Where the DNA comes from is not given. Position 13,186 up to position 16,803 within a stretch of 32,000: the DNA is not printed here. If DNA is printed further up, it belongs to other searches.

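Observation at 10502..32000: Glycan island combining two processive GT2 synthases with three GT-C transferases, three GH-like modules, a flippase-like protein and a radical SAM enzyme: candidate undescribed envelope/EPS pathway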

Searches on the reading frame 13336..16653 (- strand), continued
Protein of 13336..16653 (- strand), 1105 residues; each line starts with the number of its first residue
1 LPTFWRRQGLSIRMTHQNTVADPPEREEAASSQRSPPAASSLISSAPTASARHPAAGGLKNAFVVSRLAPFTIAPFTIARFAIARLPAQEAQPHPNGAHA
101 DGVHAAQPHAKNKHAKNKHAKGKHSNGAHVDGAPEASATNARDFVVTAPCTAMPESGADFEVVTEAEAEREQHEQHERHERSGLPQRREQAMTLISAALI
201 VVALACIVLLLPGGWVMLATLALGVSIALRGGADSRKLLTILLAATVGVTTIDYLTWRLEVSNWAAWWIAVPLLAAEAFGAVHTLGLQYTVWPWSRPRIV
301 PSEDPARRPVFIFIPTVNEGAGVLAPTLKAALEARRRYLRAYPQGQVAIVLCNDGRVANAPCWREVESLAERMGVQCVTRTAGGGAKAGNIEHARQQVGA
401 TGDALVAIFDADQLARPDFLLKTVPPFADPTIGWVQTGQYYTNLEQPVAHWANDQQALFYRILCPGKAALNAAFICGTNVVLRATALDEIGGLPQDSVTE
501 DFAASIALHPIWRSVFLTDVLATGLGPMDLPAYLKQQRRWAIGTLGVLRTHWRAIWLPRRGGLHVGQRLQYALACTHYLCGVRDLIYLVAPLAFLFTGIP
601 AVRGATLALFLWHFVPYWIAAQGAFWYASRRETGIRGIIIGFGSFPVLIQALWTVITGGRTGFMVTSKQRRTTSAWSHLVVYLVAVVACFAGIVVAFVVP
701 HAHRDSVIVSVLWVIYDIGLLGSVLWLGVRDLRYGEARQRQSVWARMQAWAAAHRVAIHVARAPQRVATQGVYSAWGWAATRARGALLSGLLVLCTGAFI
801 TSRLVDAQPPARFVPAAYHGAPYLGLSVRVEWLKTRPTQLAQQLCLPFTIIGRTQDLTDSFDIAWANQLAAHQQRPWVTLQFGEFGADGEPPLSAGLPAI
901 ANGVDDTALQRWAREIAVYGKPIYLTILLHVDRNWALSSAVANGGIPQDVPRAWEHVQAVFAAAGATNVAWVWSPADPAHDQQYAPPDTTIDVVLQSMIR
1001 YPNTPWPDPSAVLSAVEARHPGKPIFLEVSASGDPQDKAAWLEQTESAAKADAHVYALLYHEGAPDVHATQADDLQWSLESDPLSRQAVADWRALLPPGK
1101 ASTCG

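Call 49: search_protein_families(library=pfam, proteins=[P0293, P0335], max_evalue=1)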
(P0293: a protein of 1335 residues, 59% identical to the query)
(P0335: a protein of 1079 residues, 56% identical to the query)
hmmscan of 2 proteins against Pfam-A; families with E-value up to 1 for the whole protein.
P0293 (1335 aa): 6 families
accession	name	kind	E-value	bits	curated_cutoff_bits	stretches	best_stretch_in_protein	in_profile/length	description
PF00535.33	Glycos_transf_2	-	7.6e-35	120.8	23.3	2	29-170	2-135/168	Glycosyl transferase family 2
PF13641.12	Glyco_tranf_2_3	-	7.6e-27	95.2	27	2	533-765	3-229/230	Glycosyltransferase like family 2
PF13632.12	Glyco_trans_2_3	-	3.5e-18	66.6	27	1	629-833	2-183/198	Glycosyl transferase family group 2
PF04138.20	GtrA_DPMS_TM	-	4.9e-18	65.9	26.1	1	271-387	1-117/117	GtrA/DPMS, transmembrane domain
PF13506.12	Glyco_transf_21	-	6e-12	45.8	21.7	1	624-764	29-173/174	Glycosyl transferase family 21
PF03552.20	Cellulose_synt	-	8.4e-07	28.3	24.7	1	719-828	420-532/722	Cellulose synthase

P0335 (1079 aa): 6 families
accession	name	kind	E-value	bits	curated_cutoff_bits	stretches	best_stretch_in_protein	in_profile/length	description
PF04138.20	GtrA_DPMS_TM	-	2e-27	96.1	26.1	1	31-148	1-117/117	GtrA/DPMS, transmembrane domain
PF13641.12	Glyco_tranf_2_3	-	2e-21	77.5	27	1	293-525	3-229/230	Glycosyltransferase like family 2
PF13632.12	Glyco_trans_2_3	-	1.1e-18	68.3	27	1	390-599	3-193/198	Glycosyl transferase family group 2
PF13506.12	Glyco_transf_21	-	5.4e-09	36.2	21.7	1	384-524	29-173/174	Glycosyl transferase family 21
PF00535.33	Glycos_transf_2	-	2.2e-08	34.6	23.3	1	295-473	2-167/168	Glycosyl transferase family 2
PF03552.20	Cellulose_synt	-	1.3e-06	27.7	24.7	1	479-599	420-542/722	Cellulose synthase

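Call 77: search_protein_families(library=ncbifam, proteins=[L087:4909-7422:+, P0293], max_evalue=0.0001)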
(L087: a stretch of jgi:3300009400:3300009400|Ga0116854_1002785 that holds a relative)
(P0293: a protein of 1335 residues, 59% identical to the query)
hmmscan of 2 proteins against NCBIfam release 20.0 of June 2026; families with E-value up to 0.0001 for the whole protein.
L087:4909-7422:+ (837 aa): 17 families
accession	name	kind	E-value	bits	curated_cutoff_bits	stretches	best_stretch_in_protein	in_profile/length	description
TIGR03937.1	PgaC_IcaA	equivalog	4.8e-26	91.7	422.3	2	404-622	46-273/407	poly-beta-1,6-N-acetyl-D-glucosamine synthase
NF047588.1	GlcsyltransPgfSStrep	equivalog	1.2e-24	87.1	500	2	18-144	2-129/308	glycosyltransferase PgfS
NF041875.1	EPS_EpsD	equivalog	1.4e-19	70.6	370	2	19-132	1-111/325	exopolysaccharide biosynthesis glycosyltransferase EpsD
TIGR03965.1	mycofact_glyco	equivalog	2.2e-18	66.4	280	2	402-529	73-197/467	mycofactocin biosynthesis glycosyltransferase MftF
TIGR04283.1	glyco_like_mftF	equivalog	3.1e-17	62.9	182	2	19-131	1-103/221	TIGR04283 family arsenosugar biosynthesis glycosyltransferase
NF010496.0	PRK13915.1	equivalog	3e-15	56.1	262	1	16-190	30-210/307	glucosyl-3-phosphoglycerate synthase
NF007986.1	PRK10714.1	equivalog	2.2e-14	53.2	529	1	18-231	7-212/316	undecaprenyl-phosphate 4-deoxy-4-formamido-L-arabinose transferase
NF007482.0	PRK10073.1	equivalog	4.1e-13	49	423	1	15-133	4-119/334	glycosyltransferase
NF045692.1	OglycostaseCruG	equivalog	5.9e-13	48.5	600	2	18-130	42-158/386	2'-O-glycosyltransferase CruG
TIGR04182.1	glyco_TIGR04182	equivalog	4e-12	46.1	325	1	20-227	3-199/293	S-layer glycoprotein N-glycosyltransferase AglJ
NF047683.1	TeichurnBiosyTuaG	equivalog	4.5e-11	42.9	400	1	406-493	9-93/252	teichuronic acid biosynthesis protein TuaG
NF041391.1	DPhHxTase_Halo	equivalog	1.1e-10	40.8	375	1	25-141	3-109/213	dolichyl-phosphate hexose transferase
TIGR03469.1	HpnB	hypoth_equivalog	2.1e-09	36.9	379.25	1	12-128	39-163/386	hopene-associated glycosyltransferase HpnB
NF038302.1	EPS_HpsE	equivalog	2.8e-08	33.1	300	0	19-118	3-104/307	hormogonium polysaccharide biosynthesis glycosyltransferase HpsE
NF050050.1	ProtGlycPglI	equivalog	8.6e-07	28.6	500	0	17-130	2-113/306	GalNAc(5)-diNAcBac-PP-undecaprenol beta-1,3-glucosyltransferase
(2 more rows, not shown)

P0293 (1335 aa): 13 families
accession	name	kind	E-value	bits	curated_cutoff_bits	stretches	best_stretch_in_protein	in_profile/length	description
TIGR03030.1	CelA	equivalog_domain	5.4e-67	226.4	699.1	1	419-946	15-558/714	UDP-forming cellulose synthase catalytic subunit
NF008558.0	PRK11498.1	equivalog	9.6e-46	156.1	992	1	423-951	161-689/872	UDP-forming cellulose synthase catalytic subunit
TIGR03937.1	PgaC_IcaA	equivalog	4.5e-15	55.5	422.3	1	523-786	37-289/407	poly-beta-1,6-N-acetyl-D-glucosamine synthase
NF058614.1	PPMAGASynPpgS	equivalog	4.5e-12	45.9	370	1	29-208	4-168/226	polyprenyl-phospho-N-acetylgalactosaminyl synthase PpgS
NF041875.1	EPS_EpsD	equivalog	3.9e-11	42.9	370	1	27-147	1-113/325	exopolysaccharide biosynthesis glycosyltransferase EpsD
TIGR03469.1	HpnB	hypoth_equivalog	3.5e-10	39.5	379.25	1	17-146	37-168/386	hopene-associated glycosyltransferase HpnB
TIGR04182.1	glyco_TIGR04182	equivalog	1.8e-09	37.4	325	1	28-260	3-218/293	S-layer glycoprotein N-glycosyltransferase AglJ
TIGR03472.1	HpnI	equivalog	2.1e-07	30.1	310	1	590-765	89-270/373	bacteriohopanetetrol glucosamine biosynthesis glycosyltransferase HpnI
NF007986.1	PRK10714.1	equivalog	2.6e-07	30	529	1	27-153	8-129/316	undecaprenyl-phosphate 4-deoxy-4-formamido-L-arabinose transferase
NF047588.1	GlcsyltransPgfSStrep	equivalog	7.9e-07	28.6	500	1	27-170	3-140/308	glycosyltransferase PgfS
TIGR04242.1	nodulat_NodC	equivalog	2.8e-06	26.5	550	1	528-767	45-284/395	chitooligosaccharide synthase NodC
TIGR04283.1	glyco_like_mftF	equivalog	3.2e-06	26.9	182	1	27-143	1-101/221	TIGR04283 family arsenosugar biosynthesis glycosyltransferase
NF007482.0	PRK10073.1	equivalog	6.8e-05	22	423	0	26-146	7-118/334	glycosyltransferase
